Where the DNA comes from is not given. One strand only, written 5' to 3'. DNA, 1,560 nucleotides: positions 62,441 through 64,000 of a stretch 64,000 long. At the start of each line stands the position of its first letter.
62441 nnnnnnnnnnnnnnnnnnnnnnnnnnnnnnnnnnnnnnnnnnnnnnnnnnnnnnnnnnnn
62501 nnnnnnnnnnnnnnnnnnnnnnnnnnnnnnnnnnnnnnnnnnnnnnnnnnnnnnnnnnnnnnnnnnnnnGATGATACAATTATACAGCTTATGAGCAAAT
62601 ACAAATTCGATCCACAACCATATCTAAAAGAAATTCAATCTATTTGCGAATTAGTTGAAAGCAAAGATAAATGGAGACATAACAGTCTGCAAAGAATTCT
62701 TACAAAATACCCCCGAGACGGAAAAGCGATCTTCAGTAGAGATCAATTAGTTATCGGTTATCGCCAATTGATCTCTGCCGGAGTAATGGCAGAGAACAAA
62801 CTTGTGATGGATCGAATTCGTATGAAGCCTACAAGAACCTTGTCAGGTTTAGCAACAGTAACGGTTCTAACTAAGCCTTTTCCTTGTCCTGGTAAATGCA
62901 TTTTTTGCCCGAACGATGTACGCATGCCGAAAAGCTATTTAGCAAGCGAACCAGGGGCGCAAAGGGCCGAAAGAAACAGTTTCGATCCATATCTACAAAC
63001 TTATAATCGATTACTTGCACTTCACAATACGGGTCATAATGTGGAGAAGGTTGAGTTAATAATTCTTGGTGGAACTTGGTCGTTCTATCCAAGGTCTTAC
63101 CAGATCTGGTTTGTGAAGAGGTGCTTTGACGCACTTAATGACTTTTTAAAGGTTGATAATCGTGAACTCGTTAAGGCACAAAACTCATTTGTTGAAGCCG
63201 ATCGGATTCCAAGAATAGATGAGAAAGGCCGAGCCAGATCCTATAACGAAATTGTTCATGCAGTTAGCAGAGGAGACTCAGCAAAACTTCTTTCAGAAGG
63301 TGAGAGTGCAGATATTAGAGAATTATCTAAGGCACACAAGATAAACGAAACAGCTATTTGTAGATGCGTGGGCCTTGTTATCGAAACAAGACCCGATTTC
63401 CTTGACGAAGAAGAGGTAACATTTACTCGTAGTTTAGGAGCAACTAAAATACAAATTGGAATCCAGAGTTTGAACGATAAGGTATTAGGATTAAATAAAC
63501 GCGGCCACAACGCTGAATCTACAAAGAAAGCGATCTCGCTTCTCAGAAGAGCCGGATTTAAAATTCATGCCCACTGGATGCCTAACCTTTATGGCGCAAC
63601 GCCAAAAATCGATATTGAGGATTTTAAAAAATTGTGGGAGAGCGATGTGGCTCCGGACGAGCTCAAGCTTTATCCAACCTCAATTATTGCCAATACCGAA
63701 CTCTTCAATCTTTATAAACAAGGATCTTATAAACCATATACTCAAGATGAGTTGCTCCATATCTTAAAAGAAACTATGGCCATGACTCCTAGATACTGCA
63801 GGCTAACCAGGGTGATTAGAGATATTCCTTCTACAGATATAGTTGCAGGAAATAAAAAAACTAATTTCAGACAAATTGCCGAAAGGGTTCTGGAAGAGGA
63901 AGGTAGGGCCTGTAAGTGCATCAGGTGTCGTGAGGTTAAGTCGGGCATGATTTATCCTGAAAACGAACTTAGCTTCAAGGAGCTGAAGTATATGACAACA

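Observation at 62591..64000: Bacterial ELP3 homologue (radical-SAM tRNA wobble-uridine modification enzyme) hidden from the ORF track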

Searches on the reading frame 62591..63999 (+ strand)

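Call 4: search_protein_families(library=pfam, proteins=[window:62591-63999:+], max_evalue=0.01)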
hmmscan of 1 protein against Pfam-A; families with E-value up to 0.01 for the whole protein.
window:62591-63999:+ (469 aa): 2 families
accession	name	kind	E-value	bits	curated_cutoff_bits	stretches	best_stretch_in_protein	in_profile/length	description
PF16199.10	Radical_SAM_C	-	7.8e-20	71.2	31.9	1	355-434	1-83/85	Radical_SAM C-terminal domain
PF04055.27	Radical_SAM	-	4.5e-12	46.9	29.5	1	250-332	67-150/166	Radical SAM superfamily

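Call 5: search_protein_families(library=ncbifam, proteins=[window:62591-63999:+], max_evalue=0.01)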
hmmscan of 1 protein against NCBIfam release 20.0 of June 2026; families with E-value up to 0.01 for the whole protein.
window:62591-63999:+ (469 aa): 16 families
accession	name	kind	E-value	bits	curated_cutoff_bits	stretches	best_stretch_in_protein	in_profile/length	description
TIGR01211.1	ELP3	subfamily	2.1e-111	373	350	1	64-453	43-387/522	tRNA uridine(34) 5-carboxymethylaminomethyl modification radical SAM/GNAT enzyme Elp3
TIGR01212.1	TIGR01212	equivalog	3.8e-18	65.6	180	1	258-433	108-285/302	tRNA modification radical SAM protein MnmL/YtqA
TIGR01210.1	TIGR01210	equivalog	8.3e-11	41.7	212.15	1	260-400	104-247/313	archaeosine biosynthesis radical SAM protein RaSEA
NF006067.1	PRK08208.1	equivalog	1.3e-08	34.3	380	1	254-374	119-238/427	STM4012 family radical SAM protein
TIGR00539.1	hemN_rel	equivalog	2e-08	33.7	205.4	1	261-395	88-217/361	radical SAM family heme chaperone HemW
TIGR04013.1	B12_SAM_MJ_1487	hypoth_equivalog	3.5e-07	29.4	251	1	265-325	246-307/382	TIGR04013 family B12-binding domain/radical SAM domain-containing protein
TIGR03994.1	rSAM_HemZ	equivalog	8.9e-07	28.4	321.4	1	264-371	177-284/401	coproporphyrinogen dehydrogenase HemZ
NF005133.0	PRK06582.1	equivalog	3.8e-06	26.2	597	1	256-382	94-218/390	coproporphyrinogen III oxidase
TIGR02026.1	BchE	equivalog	5.5e-06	25.5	481.35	1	260-374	272-386/497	magnesium-protoporphyrin IX monomethyl ester anaerobic oxidative cyclase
NF006060.0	PRK08207.1-3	equivalog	1.9e-05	23.7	653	1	266-398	248-380/477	coproporphyrinogen III oxidase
NF004567.0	PRK05904.1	equivalog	2.1e-05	23.9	355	1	261-324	91-154/353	coproporphyrinogen III oxidase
TIGR00538.1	hemN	equivalog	4e-05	22.6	324.95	1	260-396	138-272/454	oxygen-independent coproporphyrinogen III oxidase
TIGR04107.1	rSAM_HutW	equivalog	6.7e-05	21.9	400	1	262-384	130-251/419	heme anaerobic degradation radical SAM methyltransferase ChuW/HutW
NF040546.1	rSAM_CUAEP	equivalog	0.004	15.9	500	1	279-348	269-334/468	CUAEP/CCAEP-tail radical SAM (seleno)protein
NF006064.0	PRK08207.2-2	equivalog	0.0059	15.6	504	0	267-330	244-307/465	coproporphyrinogen III oxidase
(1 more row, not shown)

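Call 6: find_homologous_proteins(query=window:62591-63999:+, max_evalue=1e-10)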
Query window:62591-63999:+ (469 aa): 8000 proteins with E <= 1e-10 among 8000 candidates; the best 120 are listed.
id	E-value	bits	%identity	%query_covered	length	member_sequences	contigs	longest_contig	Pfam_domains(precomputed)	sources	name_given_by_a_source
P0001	0.0e+0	1067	99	100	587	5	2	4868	PF16199.11,PF04055.28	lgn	-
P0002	3.7e-273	924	100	86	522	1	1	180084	PF16199.11,PF04055.28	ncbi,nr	ncbi:MAG: coproporphyrinogen III oxidase [candidate division WS6 bacterium OLB21]|nr:MAG: coproporph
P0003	5.9e-217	739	69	98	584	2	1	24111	PF16199.11,PF04055.28,PF00583.32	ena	-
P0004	3.8e-214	730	67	100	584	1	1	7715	PF16199.11,PF04055.28,PF00583.32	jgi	jgi:elongator complex protein 3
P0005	3.3e-211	720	67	100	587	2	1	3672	PF16199.11,PF04055.28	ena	-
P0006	2.0e-210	717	68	99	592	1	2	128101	PF16199.11,PF04055.28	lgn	-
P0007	6.0e-209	712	67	100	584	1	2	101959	PF16199.11,PF04055.28,PF00583.32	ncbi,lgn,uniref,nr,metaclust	ncbi:MAG: coproporphyrinogen III oxidase [candidate division WS6 bacterium OLB20]|uniref:Elongator c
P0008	3.3e-207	707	63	100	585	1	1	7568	PF16199.11,PF04055.28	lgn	-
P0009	2.8e-201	687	63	97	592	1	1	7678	PF16199.11,PF04055.28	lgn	-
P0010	1.8e-200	684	63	100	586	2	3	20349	PF16199.11,PF04055.28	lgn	-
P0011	1.1e-199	682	64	99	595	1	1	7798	PF16199.11,PF04055.28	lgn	-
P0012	1.4e-199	682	62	100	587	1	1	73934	PF16199.11,PF04055.28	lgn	-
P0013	1.7e-198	678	62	99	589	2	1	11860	PF16199.11,PF04055.28,PF00583.32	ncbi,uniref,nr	ncbi:tRNA uridine(34) 5-carboxymethylaminomethyl modification radical SAM/GNAT enzyme Elp3 [Candidat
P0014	5.1e-198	676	63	100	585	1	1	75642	PF16199.11,PF04055.28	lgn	-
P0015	1.5e-197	675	64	97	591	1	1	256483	PF16199.11,PF04055.28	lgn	-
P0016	3.6e-197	674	64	97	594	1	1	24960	PF16199.11,PF04055.28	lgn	-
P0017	5.8e-196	670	63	96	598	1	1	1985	PF16199.11,PF04055.28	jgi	-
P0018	6.0e-196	670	62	97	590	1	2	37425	PF16199.11,PF04055.28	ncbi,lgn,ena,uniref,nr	ncbi:tRNA uridine(34) 5-carboxymethylaminomethyl modification radical SAM/GNAT enzyme Elp3 [Candidat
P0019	2.5e-195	668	61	100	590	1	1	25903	PF16199.11,PF04055.28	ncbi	-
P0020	4.6e-194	663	61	100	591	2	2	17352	PF16199.11,PF04055.28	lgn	-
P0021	2.8e-193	661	62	99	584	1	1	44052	PF13673.14,PF16199.11,PF04055.28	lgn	-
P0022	3.0e-193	661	60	100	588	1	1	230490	PF16199.11,PF04055.28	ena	-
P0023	1.0e-192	659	62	97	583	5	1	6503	PF16199.11,PF04055.28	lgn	-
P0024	1.5e-192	658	61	100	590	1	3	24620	PF16199.11,PF04055.28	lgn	-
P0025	1.8e-192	658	61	100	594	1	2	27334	PF16199.11,PF04055.28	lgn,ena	-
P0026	2.4e-192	658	62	99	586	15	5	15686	PF16199.11,PF04055.28,PF00583.32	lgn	-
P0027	3.7e-192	657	62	96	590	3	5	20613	PF16199.11,PF04055.28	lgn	-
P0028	4.6e-192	657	62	100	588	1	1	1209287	PF16199.11,PF04055.28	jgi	jgi:elongator complex protein 3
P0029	4.8e-192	657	62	96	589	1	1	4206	PF16199.11,PF04055.28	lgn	-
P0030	5.5e-192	657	62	96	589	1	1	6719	PF16199.11,PF04055.28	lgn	-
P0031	5.7e-192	656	63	96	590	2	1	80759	PF16199.11,PF04055.28,PF00583.32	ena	-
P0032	8.2e-192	656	62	100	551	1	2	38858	PF16199.11,PF04055.28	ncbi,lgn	ncbi:MAG: elongator complex protein 3 [Candidatus Dojkabacteria bacterium]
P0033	1.7e-191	655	60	99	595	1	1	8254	PF16199.11,PF04055.28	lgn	-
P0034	1.8e-191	655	60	100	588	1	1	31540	PF16199.11,PF04055.28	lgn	-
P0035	2.1e-191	655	62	99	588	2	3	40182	PF13673.14,PF16199.11,PF04055.28,PF00583.32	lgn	-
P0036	2.3e-191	654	62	99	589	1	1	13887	PF16199.11,PF04055.28,PF00583.32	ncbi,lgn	-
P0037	5.5e-191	653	62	97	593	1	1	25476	PF16199.11,PF04055.28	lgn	-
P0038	7.6e-191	653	61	100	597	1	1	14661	PF16199.11,PF04055.28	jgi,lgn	-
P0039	1.2e-190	652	61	99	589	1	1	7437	PF16199.11,PF04055.28,PF00583.32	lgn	-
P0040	1.3e-190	652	61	99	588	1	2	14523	PF16199.11,PF04055.28,PF00583.32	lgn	-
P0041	1.7e-190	652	60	99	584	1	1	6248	PF16199.11,PF04055.28,PF00583.32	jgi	jgi:elongator complex protein 3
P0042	3.3e-190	651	62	96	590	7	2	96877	PF16199.11,PF04055.28,PF00583.32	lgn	-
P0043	3.5e-190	651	62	99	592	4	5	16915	PF16199.11,PF04055.28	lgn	-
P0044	3.6e-190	651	62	99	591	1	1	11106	PF13673.14,PF16199.11,PF04055.28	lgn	-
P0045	1.0e-189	649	60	99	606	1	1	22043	PF16199.11,PF04055.28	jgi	jgi:elongator complex protein 3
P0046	1.1e-189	649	61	99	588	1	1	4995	PF16199.11,PF04055.28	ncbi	ncbi:MAG: tRNA uridine(34) 5-carboxymethylaminomethyl modification radical SAM/GNAT enzyme Elp3 [Can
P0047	4.3e-189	647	61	99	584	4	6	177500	PF13673.14,PF16199.11,PF04055.28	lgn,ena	-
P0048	7.8e-189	646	62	95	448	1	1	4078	PF16199.11,PF04055.28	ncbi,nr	ncbi:tRNA uridine(34) 5-carboxymethylaminomethyl modification radical SAM/GNAT enzyme Elp3, partial 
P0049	2.3e-188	645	60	99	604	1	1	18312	PF16199.11,PF04055.28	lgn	-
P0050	2.5e-188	644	60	99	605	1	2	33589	PF13673.14,PF16199.11,PF04055.28,PF00583.32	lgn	-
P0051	6.6e-188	643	61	100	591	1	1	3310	PF13673.14,PF16199.11,PF04055.28,PF00583.32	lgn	-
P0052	7.8e-188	643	59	99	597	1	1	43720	PF16199.11,PF04055.28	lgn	-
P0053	2.1e-187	641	61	98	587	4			PF16199.11,PF04055.28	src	-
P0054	2.8e-187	641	59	99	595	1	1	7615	PF16199.11,PF04055.28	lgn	-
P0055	5.6e-187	640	58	100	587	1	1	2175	PF16199.11,PF04055.28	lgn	-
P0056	5.7e-187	640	59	100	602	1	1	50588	PF16199.11,PF04055.28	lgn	-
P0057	6.1e-187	640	61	100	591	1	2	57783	PF16199.11,PF04055.28,PF00583.32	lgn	-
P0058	2.5e-186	638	60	98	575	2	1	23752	PF16199.11,PF04055.28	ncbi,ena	ncbi:MAG: tRNA uridine(34) 5-carboxymethylaminomethyl modification radical SAM/GNAT enzyme Elp3 [bac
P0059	3.4e-186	637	60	100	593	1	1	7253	PF16199.11,PF04055.28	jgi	jgi:elongator complex protein 3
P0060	5.3e-186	637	59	99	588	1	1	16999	PF16199.11,PF04055.28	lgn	-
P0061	1.1e-185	636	58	97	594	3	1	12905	PF16199.11,PF04055.28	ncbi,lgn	-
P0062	5.6e-185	633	61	96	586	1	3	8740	PF16199.11,PF04055.28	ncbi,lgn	-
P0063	1.2e-184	632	59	99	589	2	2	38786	PF16199.11,PF04055.28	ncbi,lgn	-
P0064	2.7e-183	628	59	99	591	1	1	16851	PF16199.11,PF04055.28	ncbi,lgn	ncbi:MAG: elongator complex protein 3 [Candidatus Dojkabacteria bacterium]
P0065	8.2e-183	626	58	99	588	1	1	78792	PF16199.11,PF04055.28,PF00583.32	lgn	-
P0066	2.0e-182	625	60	99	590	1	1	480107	PF16199.11,PF04055.28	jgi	jgi:elongator complex protein 3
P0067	3.0e-182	624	61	94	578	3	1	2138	PF16199.11,PF04055.28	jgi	-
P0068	2.7e-180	618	59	97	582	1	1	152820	PF16199.11,PF04055.28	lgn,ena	-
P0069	1.6e-179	615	58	100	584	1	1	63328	PF16199.11,PF04055.28,PF00583.32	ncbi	-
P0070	1.4e-177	609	59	99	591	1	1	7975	PF16199.11,PF04055.28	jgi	-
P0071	4.3e-176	604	58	99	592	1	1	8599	PF16199.11,PF04055.28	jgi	-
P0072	1.5e-175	602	58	99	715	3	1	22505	PF16199.11,PF04055.28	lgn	-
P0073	3.5e-173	595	56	100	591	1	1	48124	PF13673.14,PF16199.11,PF04055.28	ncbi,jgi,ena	ncbi:MAG: tRNA uridine(34) 5-carboxymethylaminomethyl modification radical SAM/GNAT enzyme Elp3 [bac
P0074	9.2e-172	590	57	100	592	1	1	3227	PF16199.11,PF04055.28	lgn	-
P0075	1.7e-171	589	61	95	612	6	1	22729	PF16199.11,PF04055.28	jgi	-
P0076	3.1e-170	585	58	99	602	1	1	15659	PF16199.11,PF04055.28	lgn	-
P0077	7.9e-170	583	56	97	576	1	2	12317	PF16199.11,PF04055.28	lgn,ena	-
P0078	8.8e-170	583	58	91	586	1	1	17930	PF16199.11,PF04055.28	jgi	-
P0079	7.0e-169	580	57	94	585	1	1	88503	PF16199.11,PF04055.28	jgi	jgi:elongator complex protein 3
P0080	4.9e-168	578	56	99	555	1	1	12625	PF16199.11,PF04055.28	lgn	-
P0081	1.0e-167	576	56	97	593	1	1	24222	PF16199.11,PF04055.28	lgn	-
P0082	1.6e-167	576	57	94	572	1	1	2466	PF16199.11,PF04055.28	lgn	-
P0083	2.1e-167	575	58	99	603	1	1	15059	PF16199.11,PF04055.28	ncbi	-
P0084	4.6e-167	574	58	94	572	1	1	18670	PF13673.14,PF16199.11,PF04055.28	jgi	jgi:elongator complex protein 3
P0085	8.0e-166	570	55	97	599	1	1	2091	PF16199.11,PF04055.28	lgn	-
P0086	8.2e-166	570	56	99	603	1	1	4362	PF16199.11,PF04055.28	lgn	-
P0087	6.5e-165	567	54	100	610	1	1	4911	PF16199.11,PF04055.28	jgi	-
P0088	1.1e-164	567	56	99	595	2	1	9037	PF16199.11,PF04055.28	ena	-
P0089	1.1e-163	563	56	99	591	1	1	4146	PF16199.11,PF04055.28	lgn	-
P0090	2.0e-163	562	53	98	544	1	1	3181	PF16199.11,PF04055.28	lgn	-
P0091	1.9e-161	556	51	100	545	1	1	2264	PF16199.11,PF04055.28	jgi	-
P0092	2.8e-161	555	52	100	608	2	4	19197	PF16199.11,PF04055.28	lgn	-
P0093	3.2e-161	555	55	99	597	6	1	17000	PF16199.11,PF04055.28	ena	-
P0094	1.2e-160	553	54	97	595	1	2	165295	PF16199.11,PF04055.28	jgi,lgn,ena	-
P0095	4.1e-160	551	55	97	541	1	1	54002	PF16199.11,PF04055.28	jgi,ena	-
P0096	4.3e-160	551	55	99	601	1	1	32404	PF16199.11,PF04055.28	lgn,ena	-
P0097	5.6e-160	551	54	98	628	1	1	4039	PF16199.11,PF04055.28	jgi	jgi:elongator complex protein 3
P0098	8.3e-160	550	53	99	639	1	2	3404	PF16199.11,PF04055.28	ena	-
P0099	1.3e-159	550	55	98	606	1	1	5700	PF16199.11,PF04055.28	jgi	jgi:elongator complex protein 3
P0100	1.4e-159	550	55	100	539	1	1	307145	PF16199.11,PF04055.28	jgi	jgi:elongator complex protein 3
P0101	1.6e-159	549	54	99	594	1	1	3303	PF16199.11,PF04055.28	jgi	-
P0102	1.7e-159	549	54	100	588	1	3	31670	PF16199.11,PF04055.28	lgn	-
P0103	2.2e-159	549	54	100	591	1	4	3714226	PF16199.11,PF04055.28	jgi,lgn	-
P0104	2.8e-159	549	53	100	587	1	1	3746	PF16199.11,PF04055.28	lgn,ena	-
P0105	4.1e-159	548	56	97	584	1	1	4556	PF16199.11,PF04055.28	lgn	-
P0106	4.9e-159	548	56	97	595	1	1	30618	PF13673.14,PF16199.11,PF04055.28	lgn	-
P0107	9.3e-159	547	53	96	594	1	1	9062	PF13673.14,PF16199.11,PF04055.28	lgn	-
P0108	9.7e-159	547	53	99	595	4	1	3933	PF16199.11,PF04055.28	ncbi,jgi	jgi:elongator complex protein 3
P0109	1.1e-158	547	52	100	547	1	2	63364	PF16199.11,PF04055.28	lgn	-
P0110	3.2e-158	545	53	100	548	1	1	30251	PF16199.11,PF04055.28,PF00583.32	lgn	-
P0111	3.9e-158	545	54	100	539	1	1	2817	PF16199.11,PF04055.28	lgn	-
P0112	4.6e-158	545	55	100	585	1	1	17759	PF16199.11,PF04055.28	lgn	-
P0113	5.7e-158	544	53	99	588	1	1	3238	PF16199.11,PF04055.28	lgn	-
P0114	7.8e-158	544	53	99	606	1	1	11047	PF16199.11,PF04055.28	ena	-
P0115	1.2e-157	543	53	100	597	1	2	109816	PF16199.11,PF04055.28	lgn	-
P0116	1.2e-157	543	52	100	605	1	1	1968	PF16199.11,PF04055.28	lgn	-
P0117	1.9e-157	543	53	99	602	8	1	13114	PF16199.11,PF04055.28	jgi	jgi:elongator complex protein 3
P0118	2.0e-157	543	52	100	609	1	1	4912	PF16199.11,PF04055.28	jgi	jgi:elongator complex protein 3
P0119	2.0e-157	543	54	97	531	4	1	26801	PF16199.11,PF04055.28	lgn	-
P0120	2.3e-157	542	55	97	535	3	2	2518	PF16199.11,PF04055.28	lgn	-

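Call 7: search_solved_structures(query=window:62591-63999:+, show_alignments=2)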
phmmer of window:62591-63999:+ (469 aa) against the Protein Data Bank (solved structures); distinct sequences matched with E-value up to 0.001: 9.
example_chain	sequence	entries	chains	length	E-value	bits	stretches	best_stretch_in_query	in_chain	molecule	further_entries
6iaz_A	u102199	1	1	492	2.5e-88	299.9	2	242-453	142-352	Histone acetyltransferase, ELP3 family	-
6ia8_A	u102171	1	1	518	3e-88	299.7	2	242-453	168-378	Histone acetyltransferase, ELP3 family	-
6iad_A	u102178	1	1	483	4e-88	299.2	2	242-453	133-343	Histone acetyltransferase, ELP3 family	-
6ia6_A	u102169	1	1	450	4.2e-76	259.6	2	245-449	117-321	ELP3 family, ELP3 family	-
5l7l_A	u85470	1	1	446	5.6e-76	259.2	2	245-449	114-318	ELP3 family, ELP3 family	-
5l7j_A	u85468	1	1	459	6.3e-76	259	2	245-449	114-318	ELP3 family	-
8ptx_C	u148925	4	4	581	1.8e-63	217.9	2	246-450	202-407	Elongator complex protein 3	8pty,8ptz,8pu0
8avg_C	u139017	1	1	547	4.3e-62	213.4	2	245-450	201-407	Elongator complex protein 3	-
6qk7_C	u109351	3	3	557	8.3e-59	202.6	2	247-451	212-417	Elongator complex protein 3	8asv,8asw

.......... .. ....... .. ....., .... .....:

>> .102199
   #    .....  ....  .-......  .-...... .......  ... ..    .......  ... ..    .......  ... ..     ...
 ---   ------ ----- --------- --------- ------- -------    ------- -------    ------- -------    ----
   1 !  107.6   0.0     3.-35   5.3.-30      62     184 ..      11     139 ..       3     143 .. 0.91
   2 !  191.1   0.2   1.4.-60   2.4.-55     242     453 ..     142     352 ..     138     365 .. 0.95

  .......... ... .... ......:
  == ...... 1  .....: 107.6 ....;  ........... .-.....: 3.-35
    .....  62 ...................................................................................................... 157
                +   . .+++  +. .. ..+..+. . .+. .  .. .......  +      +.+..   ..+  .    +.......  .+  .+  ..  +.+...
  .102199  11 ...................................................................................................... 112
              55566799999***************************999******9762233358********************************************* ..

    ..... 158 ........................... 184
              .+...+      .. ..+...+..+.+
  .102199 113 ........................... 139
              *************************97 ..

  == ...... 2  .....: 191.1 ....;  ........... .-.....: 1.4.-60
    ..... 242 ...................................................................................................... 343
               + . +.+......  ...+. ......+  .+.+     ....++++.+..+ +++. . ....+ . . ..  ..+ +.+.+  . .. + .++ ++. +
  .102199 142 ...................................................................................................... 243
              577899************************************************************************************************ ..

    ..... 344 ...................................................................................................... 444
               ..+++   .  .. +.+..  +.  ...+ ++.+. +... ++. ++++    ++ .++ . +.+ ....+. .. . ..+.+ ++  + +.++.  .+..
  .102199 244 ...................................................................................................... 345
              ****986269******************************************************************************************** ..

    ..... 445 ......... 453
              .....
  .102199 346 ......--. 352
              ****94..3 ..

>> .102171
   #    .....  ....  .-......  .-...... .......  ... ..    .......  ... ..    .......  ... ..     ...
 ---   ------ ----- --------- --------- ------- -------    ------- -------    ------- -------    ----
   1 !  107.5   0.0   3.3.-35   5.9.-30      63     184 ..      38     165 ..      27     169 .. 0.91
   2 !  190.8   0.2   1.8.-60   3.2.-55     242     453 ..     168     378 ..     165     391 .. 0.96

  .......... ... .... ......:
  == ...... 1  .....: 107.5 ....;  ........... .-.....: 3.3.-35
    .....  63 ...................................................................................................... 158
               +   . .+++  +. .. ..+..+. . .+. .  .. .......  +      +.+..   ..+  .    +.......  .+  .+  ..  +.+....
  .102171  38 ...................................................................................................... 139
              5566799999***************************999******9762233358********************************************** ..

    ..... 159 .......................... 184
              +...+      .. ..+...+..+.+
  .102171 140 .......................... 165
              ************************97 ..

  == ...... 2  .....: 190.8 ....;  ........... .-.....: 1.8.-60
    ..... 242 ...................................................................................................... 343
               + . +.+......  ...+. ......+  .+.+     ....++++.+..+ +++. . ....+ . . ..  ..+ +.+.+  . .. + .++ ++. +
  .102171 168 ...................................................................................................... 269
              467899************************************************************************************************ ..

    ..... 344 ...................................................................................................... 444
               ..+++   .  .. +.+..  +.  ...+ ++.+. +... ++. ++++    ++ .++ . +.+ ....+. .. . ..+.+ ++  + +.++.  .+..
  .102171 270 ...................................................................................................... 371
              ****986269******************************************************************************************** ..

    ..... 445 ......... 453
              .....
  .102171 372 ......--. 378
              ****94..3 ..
